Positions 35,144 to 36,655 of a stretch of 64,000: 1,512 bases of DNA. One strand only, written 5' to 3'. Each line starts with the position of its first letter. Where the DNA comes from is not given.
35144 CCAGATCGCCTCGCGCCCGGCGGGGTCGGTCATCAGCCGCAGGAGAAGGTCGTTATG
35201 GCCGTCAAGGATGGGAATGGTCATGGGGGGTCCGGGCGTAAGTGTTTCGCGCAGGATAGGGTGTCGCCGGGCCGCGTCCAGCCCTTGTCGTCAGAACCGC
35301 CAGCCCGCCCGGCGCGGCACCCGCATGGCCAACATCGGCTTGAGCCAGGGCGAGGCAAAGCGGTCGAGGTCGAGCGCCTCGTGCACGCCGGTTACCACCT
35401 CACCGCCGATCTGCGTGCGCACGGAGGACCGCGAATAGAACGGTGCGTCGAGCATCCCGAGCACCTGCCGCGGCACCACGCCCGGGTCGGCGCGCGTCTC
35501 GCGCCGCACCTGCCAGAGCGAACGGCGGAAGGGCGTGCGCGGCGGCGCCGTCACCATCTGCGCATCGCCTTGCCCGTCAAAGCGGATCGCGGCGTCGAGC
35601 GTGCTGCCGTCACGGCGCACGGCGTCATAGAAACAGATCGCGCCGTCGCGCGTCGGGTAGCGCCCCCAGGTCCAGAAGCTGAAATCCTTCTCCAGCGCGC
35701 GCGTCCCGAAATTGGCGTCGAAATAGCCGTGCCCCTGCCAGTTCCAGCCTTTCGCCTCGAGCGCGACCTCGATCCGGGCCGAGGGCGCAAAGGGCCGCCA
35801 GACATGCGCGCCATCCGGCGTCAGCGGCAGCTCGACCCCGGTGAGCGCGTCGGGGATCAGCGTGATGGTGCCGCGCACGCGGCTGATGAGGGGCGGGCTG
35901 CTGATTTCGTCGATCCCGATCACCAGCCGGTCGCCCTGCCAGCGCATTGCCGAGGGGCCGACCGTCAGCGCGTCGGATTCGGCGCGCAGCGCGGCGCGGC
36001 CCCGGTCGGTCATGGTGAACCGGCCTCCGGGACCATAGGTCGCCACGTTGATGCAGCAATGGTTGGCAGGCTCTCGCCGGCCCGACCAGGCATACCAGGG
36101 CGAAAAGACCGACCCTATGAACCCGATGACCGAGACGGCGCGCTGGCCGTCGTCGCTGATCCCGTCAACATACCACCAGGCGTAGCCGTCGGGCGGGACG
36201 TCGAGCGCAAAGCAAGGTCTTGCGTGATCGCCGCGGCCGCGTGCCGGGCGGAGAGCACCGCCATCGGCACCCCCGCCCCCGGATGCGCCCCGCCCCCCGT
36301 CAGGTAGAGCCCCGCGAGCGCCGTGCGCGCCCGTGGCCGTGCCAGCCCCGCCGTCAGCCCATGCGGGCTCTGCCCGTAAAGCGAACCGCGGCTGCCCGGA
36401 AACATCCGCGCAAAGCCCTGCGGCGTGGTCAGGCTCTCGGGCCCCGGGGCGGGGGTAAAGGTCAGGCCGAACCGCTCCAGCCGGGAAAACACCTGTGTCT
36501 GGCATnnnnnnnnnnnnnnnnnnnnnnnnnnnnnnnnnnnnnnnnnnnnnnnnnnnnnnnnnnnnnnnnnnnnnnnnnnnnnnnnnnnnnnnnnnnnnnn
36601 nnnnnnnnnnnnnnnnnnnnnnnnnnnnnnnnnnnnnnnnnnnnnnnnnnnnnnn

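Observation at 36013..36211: CrtC-like reading frame continues about 65 codons upstream of its first ATG and about 30 codons into crtD, with no canonical start codon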

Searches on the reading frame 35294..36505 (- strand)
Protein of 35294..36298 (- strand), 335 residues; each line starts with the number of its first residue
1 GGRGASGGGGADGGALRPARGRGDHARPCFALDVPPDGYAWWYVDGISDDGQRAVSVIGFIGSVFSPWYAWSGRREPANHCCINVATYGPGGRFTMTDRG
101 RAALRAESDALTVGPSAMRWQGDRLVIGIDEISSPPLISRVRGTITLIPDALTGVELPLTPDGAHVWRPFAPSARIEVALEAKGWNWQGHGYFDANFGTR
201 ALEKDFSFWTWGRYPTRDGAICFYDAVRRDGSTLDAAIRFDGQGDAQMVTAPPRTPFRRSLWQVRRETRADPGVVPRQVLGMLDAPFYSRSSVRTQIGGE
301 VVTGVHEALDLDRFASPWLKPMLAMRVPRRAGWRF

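Call 6: search_protein_families(library=pfam, proteins=[window:35294-36298:-], max_evalue=0.01)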
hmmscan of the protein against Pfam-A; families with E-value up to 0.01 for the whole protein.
window:35294-36298:- (335 aa): 0 families

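Call 7: search_protein_families(library=ncbifam, proteins=[window:35294-36298:-], max_evalue=0.01)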
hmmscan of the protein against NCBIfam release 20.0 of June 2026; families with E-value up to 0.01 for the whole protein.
window:35294-36298:- (335 aa): 1 family
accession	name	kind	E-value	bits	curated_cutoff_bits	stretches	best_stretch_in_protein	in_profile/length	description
NF045922.1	CarotHydtaseCrtCRhod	equivalog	1e-157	523.6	400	1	57-334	1-278/278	carotenoid 1,2-hydratase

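Call 8: find_related_loci(query=window:35294-36211:-, collection=genome_contigs, flank=2500)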
Query window:35294-36211:- (306 aa) in genome_contigs; peptide patterns used: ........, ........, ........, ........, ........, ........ (x = any residue, [..] = any of these).
599 stretches matched a pattern (row limit reached: there are more); 499 encode a relative of the query (tblastn E <= 1e-3); the best 80 are kept; 80 distinct loci.
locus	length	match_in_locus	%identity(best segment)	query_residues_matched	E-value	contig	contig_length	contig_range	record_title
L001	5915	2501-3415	81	1-305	1e-170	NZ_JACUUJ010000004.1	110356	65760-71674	MAG: Yoonia sp. isolate Kmv28 NODE_40_length_110356_cov_11.197831, whole genome shotgun sequence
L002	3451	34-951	82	1-306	4e-175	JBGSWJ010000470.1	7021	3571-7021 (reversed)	MAG: Rhodobacterales bacterium isolate JTS-AC479 k141_4203278, whole genome shotgun sequence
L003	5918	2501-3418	82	1-306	1e-169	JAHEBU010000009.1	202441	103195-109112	MAG: Marivivens sp. isolate Ww150 NODE_37_length_202441_cov_9.520403, whole genome shotgun sequence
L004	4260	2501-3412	82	1-304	4e-169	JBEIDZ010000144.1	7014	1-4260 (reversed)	MAG: Paracoccaceae bacterium isolate Sample-101-S75-bin-57 Sample_101_S75-bin_57-k141_1275327, whole genome shotgun sequ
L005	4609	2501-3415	78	1-305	2e-166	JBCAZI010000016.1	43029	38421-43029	MAG: Pseudomonadota bacterium isolate J06563_7 NODE_16_length_43029_cov_18.927454, whole genome shotgun sequence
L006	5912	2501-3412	78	1-304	7e-161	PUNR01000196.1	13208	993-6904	MAG: Loktanella sp. isolate B1Sed10_179 B1-Sed10-C6000, whole genome shotgun sequence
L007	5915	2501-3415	77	1-305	1e-158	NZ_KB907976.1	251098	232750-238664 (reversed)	Yoonia vestfoldensis DSM 16212 H147DRAFT_scaffold00004.4, whole genome shotgun sequence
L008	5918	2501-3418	76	1-306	6e-158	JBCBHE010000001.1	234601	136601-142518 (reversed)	MAG: Pseudomonadota bacterium isolate J06616_23 NODE_1_length_234601_cov_12.149540, whole genome shotgun sequence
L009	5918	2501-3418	77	1-306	7e-158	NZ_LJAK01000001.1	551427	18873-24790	Loktanella sp. 3ANDIMAR09 PM07_001, whole genome shotgun sequence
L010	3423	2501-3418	75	1-306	1e-161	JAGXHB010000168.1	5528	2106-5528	MAG: Roseobacter sp. isolate LH_M52 k141_745940, whole genome shotgun sequence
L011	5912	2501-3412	78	1-304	5e-158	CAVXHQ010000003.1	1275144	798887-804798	MAG: uncultured Alphaproteobacteria bacterium isolate MFD03250.bin.1.45 genome assembly, contig: contig_20161, whole gen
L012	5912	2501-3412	77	1-304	5e-158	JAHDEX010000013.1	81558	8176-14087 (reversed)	MAG: Rhodobacteraceae bacterium isolate MAG-191 RZ_821, whole genome shotgun sequence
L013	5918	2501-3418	77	1-306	9e-158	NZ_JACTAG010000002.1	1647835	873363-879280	Sulfitobacter aestuariivivens strain TSTF-M16 2, whole genome shotgun sequence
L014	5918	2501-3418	77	1-306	3e-157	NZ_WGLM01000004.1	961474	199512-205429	MAG: Limimaricola sp. isolate RI_271 c_000000127134, whole genome shotgun sequence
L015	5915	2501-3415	75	1-305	6e-157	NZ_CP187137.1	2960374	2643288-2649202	Yoonia sp. TsM2_T14_4 chromosome, complete genome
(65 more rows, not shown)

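Call 9: find_homologous_proteins(query=window:35294-36211:-)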
Query window:35294-36211:- (306 aa): 2568 proteins with E <= 0.001 among 6838 candidates; the best 120 are listed.
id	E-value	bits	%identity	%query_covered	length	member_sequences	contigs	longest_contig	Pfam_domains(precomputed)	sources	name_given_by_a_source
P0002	1.4e-167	575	79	99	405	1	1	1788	PF27123.1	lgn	-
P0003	1.8e-163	562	79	99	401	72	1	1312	PF27123.1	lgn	-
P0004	6.9e-163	560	78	100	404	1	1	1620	PF27123.1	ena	-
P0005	3.9e-160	551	76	100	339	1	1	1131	PF27123.1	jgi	jgi:carotenoid 1,2-hydratase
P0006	1.1e-158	546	100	78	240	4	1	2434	PF27123.1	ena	-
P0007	2.5e-158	545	75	100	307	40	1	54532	PF27123.1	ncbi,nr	ncbi:carotenoid 1,2-hydratase [bacterium]|nr:carotenoid 1,2-hydratase [bacterium]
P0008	3.6e-156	538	75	100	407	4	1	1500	PF27123.1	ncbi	-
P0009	6.0e-156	537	75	100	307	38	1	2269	PF27123.1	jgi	-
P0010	1.3e-155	536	78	94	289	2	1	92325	PF27123.1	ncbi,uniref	ncbi:carotenoid 1,2-hydratase [Yoonia sp.]|uniref:carotenoid 1,2-hydratase n=1 Tax=Yoonia sp. TaxID=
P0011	2.1e-155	535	75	100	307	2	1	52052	PF27123.1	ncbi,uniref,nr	ncbi:carotenoid 1,2-hydratase [uncultured Sulfitobacter sp.]|uniref:carotenoid 1,2-hydratase n=1 Tax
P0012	3.2e-155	534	75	100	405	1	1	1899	PF27123.1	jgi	jgi:carotenoid 1,2-hydratase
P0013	1.4e-154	532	80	91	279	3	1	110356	PF27123.1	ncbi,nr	ncbi:MAG: carotenoid 1,2-hydratase [Yoonia sp.]|nr:carotenoid 1,2-hydratase [Yoonia sp.]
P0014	1.5e-154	532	75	100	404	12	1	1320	PF27123.1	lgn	-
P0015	1.3e-153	529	74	100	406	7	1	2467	PF27123.1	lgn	-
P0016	8.3e-153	526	74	100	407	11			PF27123.1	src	-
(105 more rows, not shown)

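Call 16: search_protein_representatives(protein=window:35294-36211:-)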
Query: 306 residues. Proteins with E-value up to 0.001 (for the whole library): 1392; up to 1e-10: 911; up to 1e-30: 432. The best 150 are listed.
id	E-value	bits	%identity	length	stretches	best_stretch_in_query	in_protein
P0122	4.6e-131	453.4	68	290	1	19-306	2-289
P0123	1.5e-122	425.4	59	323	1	3-301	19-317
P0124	8.3e-86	304.6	60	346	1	1-235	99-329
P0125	3.5e-84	299.2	54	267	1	35-301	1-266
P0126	1.8e-83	296.9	63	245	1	29-239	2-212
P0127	1.7e-80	287.1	59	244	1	67-304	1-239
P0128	4.3e-79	282.5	50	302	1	6-302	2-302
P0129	4.1e-78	279.3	47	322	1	4-300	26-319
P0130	9.8e-76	271.5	45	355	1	5-304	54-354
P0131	2.8e-75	270.0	45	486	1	4-300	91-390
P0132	3.0e-75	269.9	52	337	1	2-241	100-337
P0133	5.6e-75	269.0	46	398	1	3-300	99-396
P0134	8.3e-75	268.4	48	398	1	5-301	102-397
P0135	1.3e-74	267.8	64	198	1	112-306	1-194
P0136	1.3e-74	267.8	46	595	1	4-302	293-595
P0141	3.3e-72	259.9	44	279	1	29-304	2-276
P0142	1.1e-71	258.1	46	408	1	4-301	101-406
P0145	3.5e-69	250.0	45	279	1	28-304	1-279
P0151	1.9e-68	247.5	42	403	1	5-300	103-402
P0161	1.6e-63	231.3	47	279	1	29-300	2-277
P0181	1.0e-59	218.9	41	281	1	29-302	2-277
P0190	1.0e-57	212.2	42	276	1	29-301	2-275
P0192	1.2e-57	212.0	43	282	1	29-304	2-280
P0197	2.9e-57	210.8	40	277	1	29-302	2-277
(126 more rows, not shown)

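Call 22: find_related_loci(query=P0181, collection=genome_contigs, flank=2500)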
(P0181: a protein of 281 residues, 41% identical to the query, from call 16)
Query P0181 (281 aa) in genome_contigs; peptide patterns used: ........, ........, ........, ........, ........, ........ (x = any residue, [..] = any of these).
69 stretches matched a pattern; 3 encode a relative of the query (tblastn E <= 1e-3); 3 distinct loci.
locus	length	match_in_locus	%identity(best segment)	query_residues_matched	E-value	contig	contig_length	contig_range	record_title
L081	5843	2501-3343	100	1-281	0e+0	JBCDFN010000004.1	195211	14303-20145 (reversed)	MAG: Pseudomonadota bacterium isolate P01_H01_bin.11 k141_2202252_length_195211_cov_24.4144, whole genome shotgun sequen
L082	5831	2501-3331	44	1-275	8e-76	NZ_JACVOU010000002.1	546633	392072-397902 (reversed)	Polynucleobacter bastaniensis strain AP-Basta-1000A-D1 NODE_7-NODE_2_length_546633_cov_132, whole genome shotgun sequenc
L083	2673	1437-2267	43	1-275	5e-76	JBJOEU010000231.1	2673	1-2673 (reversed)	MAG: Pseudomonadota bacterium isolate riogrande_2019_sw_WHONDRS-S19S_0066_F_bin.14 scaffold_14415, whole genome shotgun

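Call 36: list_cluster_members(proteins=[P0141, P0145, P0161, P0190, P0192, P0197, P0128, P0134, P0151, P0142])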
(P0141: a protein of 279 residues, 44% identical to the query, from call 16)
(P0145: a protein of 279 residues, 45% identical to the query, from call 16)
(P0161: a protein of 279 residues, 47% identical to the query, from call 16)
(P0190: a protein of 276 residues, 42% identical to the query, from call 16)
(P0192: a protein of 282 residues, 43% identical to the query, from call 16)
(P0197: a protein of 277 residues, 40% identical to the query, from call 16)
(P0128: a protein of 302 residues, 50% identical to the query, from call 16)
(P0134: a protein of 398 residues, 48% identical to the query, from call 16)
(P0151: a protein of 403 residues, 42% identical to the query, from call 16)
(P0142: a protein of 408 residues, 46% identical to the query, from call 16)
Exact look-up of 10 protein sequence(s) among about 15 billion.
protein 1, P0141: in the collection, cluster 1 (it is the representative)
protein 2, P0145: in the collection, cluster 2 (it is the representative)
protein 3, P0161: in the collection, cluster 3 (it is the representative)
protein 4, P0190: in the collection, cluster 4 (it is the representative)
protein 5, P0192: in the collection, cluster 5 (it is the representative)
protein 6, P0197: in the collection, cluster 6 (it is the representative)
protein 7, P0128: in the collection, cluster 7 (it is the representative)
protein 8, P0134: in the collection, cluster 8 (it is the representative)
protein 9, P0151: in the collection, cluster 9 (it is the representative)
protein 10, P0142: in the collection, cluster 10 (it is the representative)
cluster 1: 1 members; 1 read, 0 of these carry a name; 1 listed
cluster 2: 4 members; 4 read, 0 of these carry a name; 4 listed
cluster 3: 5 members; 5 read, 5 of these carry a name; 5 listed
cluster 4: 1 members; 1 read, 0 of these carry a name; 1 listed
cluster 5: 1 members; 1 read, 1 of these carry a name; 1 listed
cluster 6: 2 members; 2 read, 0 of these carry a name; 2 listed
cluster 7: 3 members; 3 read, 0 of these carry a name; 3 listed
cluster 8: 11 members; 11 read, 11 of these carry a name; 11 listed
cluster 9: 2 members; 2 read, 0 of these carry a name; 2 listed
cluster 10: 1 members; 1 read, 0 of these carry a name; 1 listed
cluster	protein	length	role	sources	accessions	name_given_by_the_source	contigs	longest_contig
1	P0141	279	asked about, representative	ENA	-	-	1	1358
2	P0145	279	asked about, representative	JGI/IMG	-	-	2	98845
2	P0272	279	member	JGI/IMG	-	-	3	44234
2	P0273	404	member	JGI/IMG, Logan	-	-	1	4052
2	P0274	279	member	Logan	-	-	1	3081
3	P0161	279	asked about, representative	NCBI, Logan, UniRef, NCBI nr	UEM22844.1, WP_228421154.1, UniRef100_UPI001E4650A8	carotenoid 1,2-hydratase [Skermanella mucosa] | carotenoid 1,2-hydratase n=1 Tax=Skermanella mucosa TaxID=1789672 RepID=UPI001E4650A8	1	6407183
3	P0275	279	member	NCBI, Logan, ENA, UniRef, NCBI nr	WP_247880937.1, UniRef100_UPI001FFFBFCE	carotenoid 1,2-hydratase [Skermanella sp. TT6] | carotenoid 1,2-hydratase n=1 Tax=Skermanella cutis TaxID=2775420 RepID=UPI001FFFBFCE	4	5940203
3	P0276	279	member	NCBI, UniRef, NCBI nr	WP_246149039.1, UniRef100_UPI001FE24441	carotenoid 1,2-hydratase [Skermanella pratensis] | carotenoid 1,2-hydratase n=1 Tax=Skermanella pratensis TaxID=2233999 RepID=UPI001FE24441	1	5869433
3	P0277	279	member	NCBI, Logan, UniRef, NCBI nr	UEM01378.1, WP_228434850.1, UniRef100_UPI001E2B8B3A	carotenoid 1,2-hydratase [Skermanella rosea] | carotenoid 1,2-hydratase n=1 Tax=Skermanella rosea TaxID=1817965 RepID=UPI001E2B8B3A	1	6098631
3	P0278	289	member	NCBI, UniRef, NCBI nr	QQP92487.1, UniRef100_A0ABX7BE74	carotenoid 1,2-hydratase [Skermanella sp. TT6] | Carotenoid 1,2-hydratase n=1 Tax=Skermanella cutis TaxID=2775420 RepID=A0ABX7BE74_9PROT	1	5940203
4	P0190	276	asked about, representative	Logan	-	-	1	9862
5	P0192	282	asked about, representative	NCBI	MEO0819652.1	MAG: carotenoid 1,2-hydratase [Pseudomonadota bacterium]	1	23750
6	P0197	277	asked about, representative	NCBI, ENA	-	-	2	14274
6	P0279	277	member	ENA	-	-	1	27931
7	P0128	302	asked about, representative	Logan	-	-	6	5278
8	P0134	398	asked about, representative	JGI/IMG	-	carotenoid 1,2-hydratase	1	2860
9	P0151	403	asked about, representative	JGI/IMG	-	-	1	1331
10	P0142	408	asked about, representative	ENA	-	-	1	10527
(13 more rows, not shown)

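Call 38: find_related_loci(query=A1, collection=genome_contigs, flank=2500)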
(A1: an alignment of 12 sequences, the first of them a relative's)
Query A1 (398 aa) in genome_contigs; peptide patterns used: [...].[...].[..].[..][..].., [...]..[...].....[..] (x = any residue, [..] = any of these).
599 stretches matched a pattern (row limit reached: there are more); 589 encode a relative of the query (tblastn E <= 1e-3); the best 80 are kept; 80 distinct loci.
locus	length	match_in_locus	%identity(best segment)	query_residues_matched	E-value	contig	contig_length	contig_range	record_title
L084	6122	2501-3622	63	27-397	1e-147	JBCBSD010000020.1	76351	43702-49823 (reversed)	MAG: Pseudomonadota bacterium isolate J06638_15 k141_214625_length_76351_cov_29.3620, whole genome shotgun sequence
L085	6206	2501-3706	61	1-396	5e-147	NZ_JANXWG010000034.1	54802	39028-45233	MAG: Novosphingobium sp. isolate GL140_1_metabat_46 GL140_1_k141_1073246, whole genome shotgun sequence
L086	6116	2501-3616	63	28-398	5e-145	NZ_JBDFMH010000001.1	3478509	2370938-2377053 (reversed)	Sphingomonas sp. 1P06PA contig_1, whole genome shotgun sequence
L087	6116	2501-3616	63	26-396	4e-145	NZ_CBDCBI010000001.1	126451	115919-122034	MAG: Novosphingobium sp. isolate 10d4313b-6e01-4121-aaac-30e3c520afad contig_1, whole genome shotgun sequence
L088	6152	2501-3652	62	16-398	8e-145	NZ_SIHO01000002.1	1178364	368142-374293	Polymorphobacter arshaanensis strain DJ1R-1 Scaffold2, whole genome shotgun sequence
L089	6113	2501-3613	62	27-396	5e-143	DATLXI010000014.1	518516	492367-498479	MAG TPA_asm: Sphingomonas sp. isolate SMAG_U13242 k141_209302, whole genome shotgun sequence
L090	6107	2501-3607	61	30-395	8e-139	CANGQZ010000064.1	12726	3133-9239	MAG: Sphingomonadaceae bacterium isolate Jr-7aug17-77 genome assembly, contig: Jr-7aug17-C8311, whole genome shotgun seq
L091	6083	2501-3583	62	31-398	8e-138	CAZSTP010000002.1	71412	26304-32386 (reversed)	MAG TPA_asm: uncultured Novosphingobium sp. isolate SRP302895_co1_273 genome assembly, contig: NODE_671_length_71412_cov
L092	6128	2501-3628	59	27-396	1e-136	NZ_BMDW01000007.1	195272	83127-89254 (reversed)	Sphingomonas psychrolutea strain CGMCC 1.10106 sequence07, whole genome shotgun sequence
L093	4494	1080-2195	60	26-396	2e-138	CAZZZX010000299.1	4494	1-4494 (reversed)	MAG: uncultured Novosphingobium sp. isolate Green_AO.bin.5 genome assembly, contig: NODE_2496_length_4494_cov_3.620635,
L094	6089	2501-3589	60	37-396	3e-135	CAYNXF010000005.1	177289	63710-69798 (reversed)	MAG TPA_asm: uncultured Sphingopyxis sp. isolate binchicken_co311_234 genome assembly, contig: NODE_128_length_177289_co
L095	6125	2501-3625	58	26-396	5e-135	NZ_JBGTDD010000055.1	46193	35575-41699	MAG: Parasphingorhabdus sp. isolate JTS-RE135 k141_11531522, whole genome shotgun sequence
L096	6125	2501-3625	57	26-396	2e-131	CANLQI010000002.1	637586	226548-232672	uncultured Sphingomonadaceae bacterium isolate 984-n2.fasta genome assembly, contig: NODE_2, whole genome shotgun sequen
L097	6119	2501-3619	59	27-396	3e-131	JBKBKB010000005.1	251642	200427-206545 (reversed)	MAG: Sphingomonadaceae bacterium isolate 21H_023.bin.10 NODE_5_length_251642_cov_150.904183, whole genome shotgun sequen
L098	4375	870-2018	56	19-397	6e-133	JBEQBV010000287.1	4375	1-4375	MAG: Novosphingobium sp. isolate 05_S201.metabat2_refined.024 NODE_12245_length_4375_cov_4.826036, whole genome shotgun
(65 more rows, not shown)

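Call 51: predict_structure(alignment_id=A2)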
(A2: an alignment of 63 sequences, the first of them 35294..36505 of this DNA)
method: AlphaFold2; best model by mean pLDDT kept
length: 404 residues; sequences in the alignment: 63
mean_pLDDT: 82.4   pTM: 0.77
mean pLDDT of the five models: 82.4, 82.4, 81.9, 81.7, 80.3
residues with pLDDT >= 90: 273; 70-90: 48; 50-70: 2; < 50: 81
segments of 3 or more residues with pLDDT < 50: 1-21, 23-82
pLDDT, mean of each block of 10 residues (from residue 1): 40 40 44 34 37 32 35 36 71 87 94 97 97 88 94 95 93 96 97 97 85 98 92 94 97 96 96 96 96 96 95 93 97 97 97 94 97 97 91 86 81
secondary structure, 60 per line:
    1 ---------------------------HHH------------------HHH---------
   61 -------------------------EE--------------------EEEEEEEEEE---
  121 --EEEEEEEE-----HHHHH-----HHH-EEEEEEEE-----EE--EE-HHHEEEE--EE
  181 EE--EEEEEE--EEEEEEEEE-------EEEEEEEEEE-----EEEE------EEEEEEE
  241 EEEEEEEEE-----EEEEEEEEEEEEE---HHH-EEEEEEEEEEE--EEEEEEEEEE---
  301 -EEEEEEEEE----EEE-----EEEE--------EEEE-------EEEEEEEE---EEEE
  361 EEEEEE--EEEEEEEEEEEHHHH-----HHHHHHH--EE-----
elements in order: E108-117 E123-130 H136-140 E150-157 E173-176 E179-182 E185-190 E193-201 E209-218 E224-227 E234-249 E255-267 E275-285 E288-297 E302-310 E315-317 E323-326 E335-338 E346-353 E357-366 E369-379 H380-383 H389-395

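Call 53: search_solved_structures(query=A2, max_evalue=0.01)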
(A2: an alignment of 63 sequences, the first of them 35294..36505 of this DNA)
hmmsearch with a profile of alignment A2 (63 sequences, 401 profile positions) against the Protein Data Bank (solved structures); distinct sequences matched with E-value up to 0.01: 0.

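Call 54: fold_search(model_id=the predicted structure, library=pdb)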
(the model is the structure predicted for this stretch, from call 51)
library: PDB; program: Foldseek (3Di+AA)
matches with E <= 10: 1005; with E <= 0.001: 26
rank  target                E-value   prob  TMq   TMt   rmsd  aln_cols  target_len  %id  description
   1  2ich_A                2.4e-10  1.00  0.48  0.59   6.7       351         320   16  CRYSTAL STRUCTURE OF A PUTATIVE ATTH (NE1406) FROM NITROSOMONAS EUROPAEA AT 2.00 A RESOLUTION (released 2006-10-03)
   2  2ich_B                2.6e-09  1.00  0.47  0.58   6.3       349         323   15  CRYSTAL STRUCTURE OF A PUTATIVE ATTH (NE1406) FROM NITROSOMONAS EUROPAEA AT 2.00 A RESOLUTION (released 2006-10-03)
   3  7dmn                  4.1e-09  1.00  0.39  0.43  10.3       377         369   12  Crystal structure of two pericyclases catalyzing [4+2] cycloaddition (released 2021-10-06)
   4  7e22                  8.4e-09  1.00  0.42  0.45   9.4       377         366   12  Crystal structure of two pericyclases catalyzing [4+2] cycloaddition (released 2022-02-09)
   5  7e5t_E                1.0e-08  1.00  0.40  0.43   9.8       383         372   11  Crystal structure of Fsa2 (released 2021-06-30)
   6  7e5t_D                1.1e-08  1.00  0.41  0.44   8.9       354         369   11  Crystal structure of Fsa2 (released 2021-06-30)
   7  7e5t_B                1.6e-08  1.00  0.38  0.41  10.4       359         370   10  Crystal structure of Fsa2 (released 2021-06-30)
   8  7e5t_C                2.5e-08  1.00  0.37  0.39  11.4       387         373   12  Crystal structure of Fsa2 (released 2021-06-30)
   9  6kbc                  2.9e-08  1.00  0.40  0.42  11.0       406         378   12  Crystal structure of CghA with Sch210972 (released 2020-06-24)
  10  7a0t_B                3.4e-08  1.00  0.40  0.48   9.1       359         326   12  Crystal structure of kievitone hydratase from Nectria haematococca (P21 SG) (released 2021-08-18)
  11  7dmo_F                4.9e-08  1.00  0.40  0.43   9.0       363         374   10  Crystal structures of two pericyclases catalyzing [4+2] cycloadditions (released 2021-10-06)
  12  7e5v_A                6.0e-08  1.00  0.41  0.45   9.4       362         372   10  Crystal structure of Phm7 in complex with inhibitor (released 2021-06-30)
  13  7e5u_C                7.4e-08  1.00  0.40  0.42   9.5       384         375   11  Crystal structure of Phm7 (released 2021-06-30)
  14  7dmo_B                1.2e-07  1.00  0.43  0.46   7.5       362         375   10  Crystal structures of two pericyclases catalyzing [4+2] cycloadditions (released 2021-10-06)
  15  6kaw                  1.3e-07  1.00  0.37  0.39  12.2       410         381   13  Crystal structure of CghA (released 2020-06-24)
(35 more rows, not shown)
